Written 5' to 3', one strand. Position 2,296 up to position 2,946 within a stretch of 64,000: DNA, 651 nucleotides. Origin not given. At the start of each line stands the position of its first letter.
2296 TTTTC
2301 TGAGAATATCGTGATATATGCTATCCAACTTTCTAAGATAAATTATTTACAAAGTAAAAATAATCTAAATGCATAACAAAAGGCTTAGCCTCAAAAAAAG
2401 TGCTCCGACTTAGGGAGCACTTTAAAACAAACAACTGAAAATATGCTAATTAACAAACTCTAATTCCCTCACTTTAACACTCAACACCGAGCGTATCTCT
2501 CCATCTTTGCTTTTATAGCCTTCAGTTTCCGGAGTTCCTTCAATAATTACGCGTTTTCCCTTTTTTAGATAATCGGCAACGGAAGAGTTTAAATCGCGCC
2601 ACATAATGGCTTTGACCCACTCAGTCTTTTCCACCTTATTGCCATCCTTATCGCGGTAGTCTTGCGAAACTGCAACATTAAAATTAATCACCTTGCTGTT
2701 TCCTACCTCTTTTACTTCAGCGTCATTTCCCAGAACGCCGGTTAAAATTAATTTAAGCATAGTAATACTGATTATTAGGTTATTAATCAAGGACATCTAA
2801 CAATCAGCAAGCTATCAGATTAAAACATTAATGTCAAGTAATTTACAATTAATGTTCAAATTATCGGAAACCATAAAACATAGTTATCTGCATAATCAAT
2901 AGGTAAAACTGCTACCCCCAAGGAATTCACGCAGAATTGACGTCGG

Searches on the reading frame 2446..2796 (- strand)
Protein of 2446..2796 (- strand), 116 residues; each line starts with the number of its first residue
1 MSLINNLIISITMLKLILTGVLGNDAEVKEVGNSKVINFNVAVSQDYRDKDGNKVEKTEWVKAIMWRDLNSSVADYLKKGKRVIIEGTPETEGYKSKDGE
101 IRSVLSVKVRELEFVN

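Call 87: search_protein_families(library=pfam, proteins=[window:2446-2796:-], max_evalue=0.001)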
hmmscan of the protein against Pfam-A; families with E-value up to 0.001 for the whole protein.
window:2446-2796:- (116 aa): 1 family
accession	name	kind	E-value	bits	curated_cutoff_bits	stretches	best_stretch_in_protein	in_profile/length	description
PF00436.31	SSB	-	5e-22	78.4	26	1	14-114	2-103/104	Single-strand binding protein family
